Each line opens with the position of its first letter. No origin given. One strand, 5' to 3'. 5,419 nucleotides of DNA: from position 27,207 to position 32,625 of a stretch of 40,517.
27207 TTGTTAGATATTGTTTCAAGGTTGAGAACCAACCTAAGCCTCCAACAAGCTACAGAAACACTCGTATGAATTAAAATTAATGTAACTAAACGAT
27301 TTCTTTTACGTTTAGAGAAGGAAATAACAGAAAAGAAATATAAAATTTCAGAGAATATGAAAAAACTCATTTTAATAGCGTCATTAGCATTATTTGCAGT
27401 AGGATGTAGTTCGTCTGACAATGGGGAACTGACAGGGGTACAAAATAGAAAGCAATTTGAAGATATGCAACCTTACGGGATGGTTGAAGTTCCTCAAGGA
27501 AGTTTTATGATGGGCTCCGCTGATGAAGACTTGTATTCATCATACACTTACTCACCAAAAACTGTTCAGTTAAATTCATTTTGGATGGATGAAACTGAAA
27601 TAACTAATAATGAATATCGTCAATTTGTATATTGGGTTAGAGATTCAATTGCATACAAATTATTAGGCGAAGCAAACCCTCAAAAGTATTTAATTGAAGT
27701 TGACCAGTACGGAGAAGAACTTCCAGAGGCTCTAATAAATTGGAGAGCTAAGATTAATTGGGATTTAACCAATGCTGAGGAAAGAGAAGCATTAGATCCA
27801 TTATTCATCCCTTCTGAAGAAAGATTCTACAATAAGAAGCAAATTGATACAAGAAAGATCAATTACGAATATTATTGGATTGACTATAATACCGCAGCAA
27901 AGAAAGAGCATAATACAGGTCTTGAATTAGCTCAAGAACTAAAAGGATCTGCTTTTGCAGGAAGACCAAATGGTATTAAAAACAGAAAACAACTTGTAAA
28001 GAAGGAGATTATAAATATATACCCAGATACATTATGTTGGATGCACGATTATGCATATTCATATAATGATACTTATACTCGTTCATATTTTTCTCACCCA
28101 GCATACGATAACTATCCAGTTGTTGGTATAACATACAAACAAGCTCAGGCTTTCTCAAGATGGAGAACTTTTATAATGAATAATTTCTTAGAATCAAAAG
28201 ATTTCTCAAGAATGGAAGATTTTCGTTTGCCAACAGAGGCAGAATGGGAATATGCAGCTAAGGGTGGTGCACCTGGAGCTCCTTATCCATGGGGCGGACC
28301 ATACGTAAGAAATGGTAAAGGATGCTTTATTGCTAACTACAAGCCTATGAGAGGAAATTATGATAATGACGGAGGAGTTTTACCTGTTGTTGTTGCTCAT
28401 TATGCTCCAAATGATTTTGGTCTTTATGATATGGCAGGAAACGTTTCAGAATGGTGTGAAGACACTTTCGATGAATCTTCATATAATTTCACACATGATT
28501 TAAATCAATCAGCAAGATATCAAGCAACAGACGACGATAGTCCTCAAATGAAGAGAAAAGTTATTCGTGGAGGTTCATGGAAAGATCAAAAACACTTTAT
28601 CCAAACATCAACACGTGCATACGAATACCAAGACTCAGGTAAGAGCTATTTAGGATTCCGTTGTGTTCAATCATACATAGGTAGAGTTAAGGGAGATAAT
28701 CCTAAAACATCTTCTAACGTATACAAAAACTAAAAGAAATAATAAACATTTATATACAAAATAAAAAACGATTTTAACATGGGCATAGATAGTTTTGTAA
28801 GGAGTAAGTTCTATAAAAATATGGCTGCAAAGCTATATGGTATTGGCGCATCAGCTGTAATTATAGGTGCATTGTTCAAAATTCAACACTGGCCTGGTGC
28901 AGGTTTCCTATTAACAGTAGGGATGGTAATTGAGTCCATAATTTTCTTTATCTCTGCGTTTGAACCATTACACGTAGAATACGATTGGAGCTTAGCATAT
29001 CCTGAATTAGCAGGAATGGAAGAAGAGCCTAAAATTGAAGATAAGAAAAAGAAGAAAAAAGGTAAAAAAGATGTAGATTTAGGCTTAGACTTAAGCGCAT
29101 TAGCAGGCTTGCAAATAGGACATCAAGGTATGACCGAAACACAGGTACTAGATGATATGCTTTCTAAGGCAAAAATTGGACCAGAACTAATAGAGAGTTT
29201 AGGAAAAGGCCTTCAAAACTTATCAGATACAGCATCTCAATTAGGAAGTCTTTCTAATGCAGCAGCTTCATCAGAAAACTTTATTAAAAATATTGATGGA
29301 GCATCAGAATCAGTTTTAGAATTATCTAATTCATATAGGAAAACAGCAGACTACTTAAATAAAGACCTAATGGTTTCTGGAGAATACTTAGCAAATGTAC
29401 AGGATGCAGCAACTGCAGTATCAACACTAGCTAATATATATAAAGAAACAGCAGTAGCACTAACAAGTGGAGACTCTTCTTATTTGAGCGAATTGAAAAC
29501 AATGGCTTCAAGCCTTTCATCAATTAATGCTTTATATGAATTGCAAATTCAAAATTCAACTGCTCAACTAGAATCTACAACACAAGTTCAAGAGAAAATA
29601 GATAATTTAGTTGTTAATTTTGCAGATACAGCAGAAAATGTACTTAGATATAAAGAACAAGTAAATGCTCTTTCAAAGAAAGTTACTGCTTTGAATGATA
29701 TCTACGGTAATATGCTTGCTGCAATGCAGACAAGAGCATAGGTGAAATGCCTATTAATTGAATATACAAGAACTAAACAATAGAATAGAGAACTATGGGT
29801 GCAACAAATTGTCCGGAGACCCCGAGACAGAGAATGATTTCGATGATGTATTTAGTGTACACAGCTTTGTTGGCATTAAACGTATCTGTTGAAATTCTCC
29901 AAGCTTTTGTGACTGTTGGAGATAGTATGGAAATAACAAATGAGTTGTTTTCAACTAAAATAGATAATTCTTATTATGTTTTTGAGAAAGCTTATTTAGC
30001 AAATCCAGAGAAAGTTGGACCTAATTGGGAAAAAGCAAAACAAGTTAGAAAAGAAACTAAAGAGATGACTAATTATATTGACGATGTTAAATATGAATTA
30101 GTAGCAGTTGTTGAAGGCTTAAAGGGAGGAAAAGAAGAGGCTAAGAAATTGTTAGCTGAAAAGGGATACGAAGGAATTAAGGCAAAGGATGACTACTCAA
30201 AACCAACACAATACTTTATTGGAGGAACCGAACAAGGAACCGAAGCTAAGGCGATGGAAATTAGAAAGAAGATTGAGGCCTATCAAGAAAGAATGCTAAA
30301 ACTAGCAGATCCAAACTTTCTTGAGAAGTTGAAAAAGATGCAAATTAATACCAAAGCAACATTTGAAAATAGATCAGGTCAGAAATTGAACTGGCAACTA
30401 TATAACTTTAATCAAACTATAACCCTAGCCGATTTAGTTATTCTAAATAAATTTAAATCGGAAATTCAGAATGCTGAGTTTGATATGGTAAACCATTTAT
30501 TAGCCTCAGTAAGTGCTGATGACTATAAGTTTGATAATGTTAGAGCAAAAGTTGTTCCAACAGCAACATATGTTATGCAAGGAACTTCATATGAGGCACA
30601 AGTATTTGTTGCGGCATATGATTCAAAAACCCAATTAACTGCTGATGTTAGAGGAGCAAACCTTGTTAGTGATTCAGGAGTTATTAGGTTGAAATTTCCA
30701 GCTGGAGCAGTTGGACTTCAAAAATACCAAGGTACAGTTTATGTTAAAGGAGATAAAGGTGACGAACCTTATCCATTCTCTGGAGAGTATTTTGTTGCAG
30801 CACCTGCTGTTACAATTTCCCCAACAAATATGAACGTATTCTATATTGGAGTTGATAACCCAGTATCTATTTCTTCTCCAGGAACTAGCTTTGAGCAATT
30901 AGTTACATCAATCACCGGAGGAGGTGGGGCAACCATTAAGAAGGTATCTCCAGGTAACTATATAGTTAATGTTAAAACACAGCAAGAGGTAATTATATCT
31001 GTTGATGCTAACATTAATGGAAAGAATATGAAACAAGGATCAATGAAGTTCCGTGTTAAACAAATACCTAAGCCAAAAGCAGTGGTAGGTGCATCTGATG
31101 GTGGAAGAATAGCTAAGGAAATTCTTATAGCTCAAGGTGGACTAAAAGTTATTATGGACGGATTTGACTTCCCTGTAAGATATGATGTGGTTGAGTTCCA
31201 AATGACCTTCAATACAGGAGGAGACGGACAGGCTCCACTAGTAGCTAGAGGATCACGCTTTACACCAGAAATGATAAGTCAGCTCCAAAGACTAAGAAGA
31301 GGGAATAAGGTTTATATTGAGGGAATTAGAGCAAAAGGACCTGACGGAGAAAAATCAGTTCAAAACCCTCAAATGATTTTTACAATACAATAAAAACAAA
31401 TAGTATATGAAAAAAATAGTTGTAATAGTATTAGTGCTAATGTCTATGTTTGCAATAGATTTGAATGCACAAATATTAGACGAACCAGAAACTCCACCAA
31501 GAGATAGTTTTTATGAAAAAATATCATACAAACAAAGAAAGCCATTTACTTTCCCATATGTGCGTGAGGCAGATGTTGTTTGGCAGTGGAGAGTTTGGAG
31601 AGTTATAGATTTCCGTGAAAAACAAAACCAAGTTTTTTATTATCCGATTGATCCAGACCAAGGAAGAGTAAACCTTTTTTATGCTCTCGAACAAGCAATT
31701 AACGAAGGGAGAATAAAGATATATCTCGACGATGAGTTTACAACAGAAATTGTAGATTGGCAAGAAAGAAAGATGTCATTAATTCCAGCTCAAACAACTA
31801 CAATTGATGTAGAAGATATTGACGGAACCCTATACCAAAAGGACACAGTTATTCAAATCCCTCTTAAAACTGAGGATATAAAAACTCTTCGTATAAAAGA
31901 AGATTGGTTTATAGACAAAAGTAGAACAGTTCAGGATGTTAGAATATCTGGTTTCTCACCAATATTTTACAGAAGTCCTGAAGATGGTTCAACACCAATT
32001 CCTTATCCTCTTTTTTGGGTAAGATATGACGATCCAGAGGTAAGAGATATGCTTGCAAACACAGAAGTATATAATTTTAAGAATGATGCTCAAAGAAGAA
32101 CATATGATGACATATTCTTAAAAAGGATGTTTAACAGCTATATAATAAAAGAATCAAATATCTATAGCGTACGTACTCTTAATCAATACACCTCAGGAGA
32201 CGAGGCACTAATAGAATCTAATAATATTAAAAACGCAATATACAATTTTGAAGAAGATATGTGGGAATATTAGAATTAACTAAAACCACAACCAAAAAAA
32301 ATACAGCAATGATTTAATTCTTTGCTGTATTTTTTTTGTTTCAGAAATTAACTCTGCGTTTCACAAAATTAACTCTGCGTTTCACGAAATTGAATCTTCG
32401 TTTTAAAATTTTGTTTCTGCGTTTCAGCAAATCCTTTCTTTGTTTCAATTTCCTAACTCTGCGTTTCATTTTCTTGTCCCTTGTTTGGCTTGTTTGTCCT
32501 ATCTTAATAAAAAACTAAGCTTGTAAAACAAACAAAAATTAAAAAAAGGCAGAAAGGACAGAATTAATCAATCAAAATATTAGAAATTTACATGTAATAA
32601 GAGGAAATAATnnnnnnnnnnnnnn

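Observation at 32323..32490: Array C: best example of a dispersed 21-bp-period (C/T)GTTTCA tandem-repeat family of unknown function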

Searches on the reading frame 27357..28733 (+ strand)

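Call 73: search_protein_families(library=pfam, proteins=[window:27357-28733:+], max_evalue=0.00001)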
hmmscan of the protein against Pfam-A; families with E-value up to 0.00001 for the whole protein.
window:27357-28733:+ (458 aa): 1 family
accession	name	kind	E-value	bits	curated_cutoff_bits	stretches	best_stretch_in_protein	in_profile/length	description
PF03781.23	FGE-sulfatase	-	1.1e-50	173.1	23.3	1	41-437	4-254/255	Sulfatase-modifying factor enzyme 1-like domain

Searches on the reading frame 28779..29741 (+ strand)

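Call 16: search_protein_families(library=pfam, proteins=[window:28779-29741:+])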
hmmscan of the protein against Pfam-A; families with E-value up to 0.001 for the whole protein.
window:28779-29741:+ (320 aa): 1 family
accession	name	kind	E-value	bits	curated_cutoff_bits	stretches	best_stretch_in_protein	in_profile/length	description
PF22827.1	GldL_N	-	1.7e-28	99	24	1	19-79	1-61/62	GldL N-terminal domain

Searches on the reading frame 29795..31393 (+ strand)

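Call 16: search_protein_families(library=pfam, proteins=[window:29795-31393:+])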
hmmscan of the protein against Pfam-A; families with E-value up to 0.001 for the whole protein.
window:29795-31393:+ (532 aa): 4 families
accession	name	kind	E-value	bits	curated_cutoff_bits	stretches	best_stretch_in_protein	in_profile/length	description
PF12081.13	GldM_1st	-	6.2e-30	105.1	25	1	33-237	1-193/194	GldM N-terminal domain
PF21601.3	GldM_2nd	-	5.4e-21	75.4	24.4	1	241-335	2-97/98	GldM second domain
PF21602.3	GldM_3rd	-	4.2e-20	72.3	25.2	1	339-422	2-82/82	GldM third domain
PF12080.14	GldM_4th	-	5.3e-17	62.9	24.6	1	425-531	1-113/114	GldM C-terminal domain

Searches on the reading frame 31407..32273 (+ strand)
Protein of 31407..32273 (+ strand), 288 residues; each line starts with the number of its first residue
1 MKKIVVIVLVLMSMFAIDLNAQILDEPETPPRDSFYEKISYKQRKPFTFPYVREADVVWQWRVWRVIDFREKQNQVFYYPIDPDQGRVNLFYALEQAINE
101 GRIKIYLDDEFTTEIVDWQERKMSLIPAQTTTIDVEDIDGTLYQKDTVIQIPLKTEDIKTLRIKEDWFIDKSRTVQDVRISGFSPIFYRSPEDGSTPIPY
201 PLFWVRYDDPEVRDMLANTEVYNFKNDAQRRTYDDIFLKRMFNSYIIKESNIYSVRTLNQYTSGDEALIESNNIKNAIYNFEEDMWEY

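Call 16: search_protein_families(library=pfam, proteins=[window:31407-32273:+])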
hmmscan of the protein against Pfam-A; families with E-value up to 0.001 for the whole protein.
window:31407-32273:+ (288 aa): 1 family
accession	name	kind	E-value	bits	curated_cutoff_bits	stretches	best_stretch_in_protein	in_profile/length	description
PF19841.4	GldN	-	1.1e-59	202.4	23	1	52-287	1-228/228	Gliding motility associated protein GldN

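Call 21: find_encoding_contigs(protein=window:31407-32273:+, flank=3000, max_places=10)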
Protein window:31407-32273:+ (288 aa): 24 contigs read that carry it; 7 places shown.
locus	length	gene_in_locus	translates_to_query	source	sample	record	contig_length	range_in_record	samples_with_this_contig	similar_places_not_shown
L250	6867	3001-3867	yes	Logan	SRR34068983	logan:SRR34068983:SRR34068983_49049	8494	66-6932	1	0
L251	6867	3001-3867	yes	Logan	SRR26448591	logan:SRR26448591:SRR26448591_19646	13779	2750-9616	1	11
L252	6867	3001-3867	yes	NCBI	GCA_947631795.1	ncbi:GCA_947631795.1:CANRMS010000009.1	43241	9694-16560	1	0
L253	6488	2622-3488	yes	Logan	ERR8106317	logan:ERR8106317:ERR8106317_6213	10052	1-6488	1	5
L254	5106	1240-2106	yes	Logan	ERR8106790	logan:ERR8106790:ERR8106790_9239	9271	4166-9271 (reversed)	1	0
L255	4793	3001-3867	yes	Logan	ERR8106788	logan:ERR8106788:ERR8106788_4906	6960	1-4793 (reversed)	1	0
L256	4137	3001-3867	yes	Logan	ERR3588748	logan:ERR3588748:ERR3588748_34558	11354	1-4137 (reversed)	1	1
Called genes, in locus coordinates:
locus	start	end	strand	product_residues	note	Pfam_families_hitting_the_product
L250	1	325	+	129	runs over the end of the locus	?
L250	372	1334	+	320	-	PF22827:GldL_N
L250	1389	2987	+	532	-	PF12081:GldM_1st, PF21601:GldM_2nd, PF21602:GldM_3rd, PF12080:GldM_4th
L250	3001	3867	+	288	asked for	PF19841:GldN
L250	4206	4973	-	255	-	PF00561:Abhydrolase_1, PF12146:Hydrolase_4, PF12697:Abhydrolase_6, PF03096:Ndr (faint)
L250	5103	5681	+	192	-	PF02508:Rnf-Nqr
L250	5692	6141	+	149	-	-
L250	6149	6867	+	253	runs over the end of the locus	PF00535:Glycos_transf_2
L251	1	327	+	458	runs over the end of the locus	PF03781:FGE-sulfatase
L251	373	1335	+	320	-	PF22827:GldL_N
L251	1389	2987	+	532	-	PF12081:GldM_1st, PF21601:GldM_2nd, PF21602:GldM_3rd, PF12080:GldM_4th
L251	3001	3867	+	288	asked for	PF19841:GldN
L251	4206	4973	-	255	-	PF00561:Abhydrolase_1, PF12146:Hydrolase_4, PF12697:Abhydrolase_6, PF03096:Ndr (faint)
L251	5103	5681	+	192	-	PF02508:Rnf-Nqr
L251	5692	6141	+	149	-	-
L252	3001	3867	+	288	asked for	PF19841:GldN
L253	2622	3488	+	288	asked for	PF19841:GldN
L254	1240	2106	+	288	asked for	PF19841:GldN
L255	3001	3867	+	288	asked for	PF19841:GldN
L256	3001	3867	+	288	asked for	PF19841:GldN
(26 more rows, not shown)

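Call 23: find_homologous_proteins(query=window:31407-32273:+, max_evalue=1e-40)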
Query window:31407-32273:+ (288 aa): 453 proteins with E <= 1e-40 among 1013 candidates; the best 120 are listed.
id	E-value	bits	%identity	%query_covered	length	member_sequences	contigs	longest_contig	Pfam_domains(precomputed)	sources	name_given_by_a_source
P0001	7.1e-173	591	90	100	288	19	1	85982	PF19841.5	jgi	-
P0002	4.7e-169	579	89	100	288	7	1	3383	PF19841.5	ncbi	-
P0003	2.3e-165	567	85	100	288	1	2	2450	PF19841.5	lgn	-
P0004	2.6e-165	567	85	100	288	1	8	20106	PF19841.5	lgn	-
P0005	6.0e-165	565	85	100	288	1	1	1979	PF19841.5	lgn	-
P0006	6.7e-165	565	85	100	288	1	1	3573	PF19841.5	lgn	-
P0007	1.9e-164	564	85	100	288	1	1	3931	PF19841.5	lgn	-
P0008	9.7e-164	561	84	100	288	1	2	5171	PF19841.5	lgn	-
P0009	4.1e-141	487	74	100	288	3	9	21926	PF19841.5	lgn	-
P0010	1.7e-133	462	71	100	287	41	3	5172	PF19841.5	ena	-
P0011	4.4e-132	458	71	100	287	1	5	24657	PF19841.5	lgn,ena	-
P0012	5.7e-132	457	69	100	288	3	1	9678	PF19841.5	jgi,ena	-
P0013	5.5e-131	454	69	100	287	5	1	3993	PF19841.5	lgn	-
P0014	1.1e-130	453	68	100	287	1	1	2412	PF19841.5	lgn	-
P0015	4.0e-130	451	71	100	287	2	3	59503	PF19841.5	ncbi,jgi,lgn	ncbi:MAG: gliding motility protein GldN [Bacteroidales bacterium]|jgi:gliding motility associated pr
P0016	9.1e-130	450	70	100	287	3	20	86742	PF19841.5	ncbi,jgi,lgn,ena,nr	ncbi:MAG: gliding motility protein GldN [Bacteroidales bacterium]|jgi:gliding motility associated pr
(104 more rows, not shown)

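Call 24: find_encoding_contigs(protein=P0001, flank=10000, max_places=2)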
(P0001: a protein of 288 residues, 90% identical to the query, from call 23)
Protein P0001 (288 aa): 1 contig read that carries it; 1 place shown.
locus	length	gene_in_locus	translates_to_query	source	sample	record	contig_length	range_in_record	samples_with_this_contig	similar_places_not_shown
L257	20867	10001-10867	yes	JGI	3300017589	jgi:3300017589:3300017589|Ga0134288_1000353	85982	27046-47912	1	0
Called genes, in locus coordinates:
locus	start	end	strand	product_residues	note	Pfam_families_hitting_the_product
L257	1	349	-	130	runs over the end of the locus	-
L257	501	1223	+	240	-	PF00005:ABC_tran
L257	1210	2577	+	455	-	PF23019:DUF7033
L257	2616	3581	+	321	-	PF01073:3Beta_HSD, PF01370:Epimerase, PF04321:RmlD_sub_bind, PF07993:NAD_binding_4 (faint), PF16363:GDP_Man_Dehyd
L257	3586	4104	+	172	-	PF00702:Hydrolase (weak), PF08282:Hydrolase_3 (weak)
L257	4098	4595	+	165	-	PF03330:DPBB_1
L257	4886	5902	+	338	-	PF11751:PorP_SprF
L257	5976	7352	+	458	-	PF03781:FGE-sulfatase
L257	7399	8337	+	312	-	PF22827:GldL_N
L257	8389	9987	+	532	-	PF12081:GldM_1st, PF21601:GldM_2nd, PF21602:GldM_3rd, PF12080:GldM_4th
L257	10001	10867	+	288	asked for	PF19841:GldN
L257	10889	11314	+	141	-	PF13489:Methyltransf_23, PF13847:Methyltransf_31 (weak), PF08241:Methyltransf_11 (weak), PF08242:Methyltransf_12 (weak)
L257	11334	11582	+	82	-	-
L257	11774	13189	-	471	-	PF13727:CoA_binding_3, PF02397:Bac_transf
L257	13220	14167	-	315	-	-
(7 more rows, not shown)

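Call 25: find_encoding_contigs(protein=P0004, flank=10000, max_places=2)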
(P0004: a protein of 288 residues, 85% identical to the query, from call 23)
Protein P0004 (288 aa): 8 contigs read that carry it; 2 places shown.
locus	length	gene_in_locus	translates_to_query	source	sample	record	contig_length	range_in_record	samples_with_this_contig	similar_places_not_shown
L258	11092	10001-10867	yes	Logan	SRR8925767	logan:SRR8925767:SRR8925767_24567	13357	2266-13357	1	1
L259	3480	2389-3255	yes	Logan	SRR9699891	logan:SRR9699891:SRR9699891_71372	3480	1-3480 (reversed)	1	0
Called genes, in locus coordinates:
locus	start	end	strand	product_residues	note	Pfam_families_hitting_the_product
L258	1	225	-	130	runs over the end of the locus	-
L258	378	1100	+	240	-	PF00005:ABC_tran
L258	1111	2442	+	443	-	PF23019:DUF7033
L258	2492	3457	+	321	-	PF01073:3Beta_HSD, PF01370:Epimerase, PF04321:RmlD_sub_bind, PF07993:NAD_binding_4 (faint), PF16363:GDP_Man_Dehyd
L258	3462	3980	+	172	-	PF00702:Hydrolase (faint), PF08282:Hydrolase_3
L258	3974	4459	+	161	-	PF03330:DPBB_1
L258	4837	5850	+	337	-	PF11751:PorP_SprF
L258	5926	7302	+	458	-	PF03781:FGE-sulfatase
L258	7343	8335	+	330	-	PF22827:GldL_N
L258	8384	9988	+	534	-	PF12081:GldM_1st, PF21601:GldM_2nd, PF21602:GldM_3rd, PF12080:GldM_4th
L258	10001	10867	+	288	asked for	PF19841:GldN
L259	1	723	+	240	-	?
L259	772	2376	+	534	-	PF12081:GldM_1st, PF21601:GldM_2nd, PF21602:GldM_3rd, PF12080:GldM_4th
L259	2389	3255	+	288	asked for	PF19841:GldN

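Call 26: find_encoding_contigs(protein=P0009, flank=10000, max_places=2)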
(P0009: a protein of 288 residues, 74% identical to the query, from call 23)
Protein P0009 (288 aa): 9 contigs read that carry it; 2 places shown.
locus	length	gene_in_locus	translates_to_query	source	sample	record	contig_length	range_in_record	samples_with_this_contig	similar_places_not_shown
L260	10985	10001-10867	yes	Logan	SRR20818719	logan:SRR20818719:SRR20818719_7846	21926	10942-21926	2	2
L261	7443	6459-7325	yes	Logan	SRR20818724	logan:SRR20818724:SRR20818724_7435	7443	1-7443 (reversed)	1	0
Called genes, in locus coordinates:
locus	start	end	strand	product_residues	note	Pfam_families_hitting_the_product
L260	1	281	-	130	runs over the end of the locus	-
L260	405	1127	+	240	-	PF00005:ABC_tran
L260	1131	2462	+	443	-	PF23019:DUF7033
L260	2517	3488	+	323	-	PF01073:3Beta_HSD, PF01370:Epimerase, PF04321:RmlD_sub_bind, PF07993:NAD_binding_4 (faint), PF16363:GDP_Man_Dehyd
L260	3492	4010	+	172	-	PF00702:Hydrolase (faint), PF08282:Hydrolase_3 (weak)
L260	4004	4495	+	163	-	PF03330:DPBB_1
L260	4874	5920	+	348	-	PF11751:PorP_SprF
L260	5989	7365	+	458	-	PF03781:FGE-sulfatase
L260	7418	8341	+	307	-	PF22827:GldL_N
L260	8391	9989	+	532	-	PF12081:GldM_1st, PF21601:GldM_2nd, PF21602:GldM_3rd, PF12080:GldM_4th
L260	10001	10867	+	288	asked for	PF19841:GldN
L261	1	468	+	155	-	?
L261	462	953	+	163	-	PF03330:DPBB_1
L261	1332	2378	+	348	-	PF11751:PorP_SprF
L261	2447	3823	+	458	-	PF03781:FGE-sulfatase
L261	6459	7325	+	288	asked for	PF19841:GldN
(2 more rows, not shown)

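Call 27: find_encoding_contigs(protein=P0016, flank=10000, max_places=2)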
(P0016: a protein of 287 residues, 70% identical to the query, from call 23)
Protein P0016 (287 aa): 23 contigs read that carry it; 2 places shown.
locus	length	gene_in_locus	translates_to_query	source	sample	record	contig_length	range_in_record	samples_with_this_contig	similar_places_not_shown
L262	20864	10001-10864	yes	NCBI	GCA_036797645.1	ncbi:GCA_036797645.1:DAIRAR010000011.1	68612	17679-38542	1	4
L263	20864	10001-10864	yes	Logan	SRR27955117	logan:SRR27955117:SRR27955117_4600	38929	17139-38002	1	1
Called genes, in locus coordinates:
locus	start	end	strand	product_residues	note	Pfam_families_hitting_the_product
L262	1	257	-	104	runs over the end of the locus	-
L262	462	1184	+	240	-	PF00005:ABC_tran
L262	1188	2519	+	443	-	PF23019:DUF7033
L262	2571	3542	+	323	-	PF01073:3Beta_HSD, PF01370:Epimerase, PF04321:RmlD_sub_bind, PF07993:NAD_binding_4 (faint), PF16363:GDP_Man_Dehyd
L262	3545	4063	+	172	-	PF00702:Hydrolase (faint), PF08282:Hydrolase_3 (weak)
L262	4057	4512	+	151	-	PF03330:DPBB_1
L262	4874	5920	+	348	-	PF11751:PorP_SprF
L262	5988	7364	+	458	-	PF03781:FGE-sulfatase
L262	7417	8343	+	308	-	PF22827:GldL_N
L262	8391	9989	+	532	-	PF12081:GldM_1st, PF21601:GldM_2nd, PF21602:GldM_3rd, PF12080:GldM_4th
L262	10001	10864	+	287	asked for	PF19841:GldN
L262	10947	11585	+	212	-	PF13489:Methyltransf_23, PF13847:Methyltransf_31, PF08241:Methyltransf_11 (weak), PF08242:Methyltransf_12 (weak)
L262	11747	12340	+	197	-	-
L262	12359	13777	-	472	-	PF13727:CoA_binding_3, PF02397:Bac_transf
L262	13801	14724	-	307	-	-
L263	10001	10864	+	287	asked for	PF19841:GldN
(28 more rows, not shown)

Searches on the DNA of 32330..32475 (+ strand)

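Call 70: search_dna_similar(query=window:32330-32475:+, collection=plasmids, mode=distant, max_evalue=0.001, max_rows=15)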
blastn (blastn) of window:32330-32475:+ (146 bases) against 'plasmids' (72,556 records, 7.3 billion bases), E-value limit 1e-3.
No match.

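Call 71: search_dna_similar(query=window:32330-32475:+, collection=phages, mode=distant, max_evalue=0.001, max_rows=15)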
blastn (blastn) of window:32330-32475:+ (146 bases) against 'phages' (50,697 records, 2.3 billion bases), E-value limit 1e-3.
No match.
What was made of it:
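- On Iterons (plasmid/phage replication origin): No plasmid or phage match was found (calls 70, 71).
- Tried and rejected: *Plasmid and phage BLAST* with array C (calls 70, 71).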
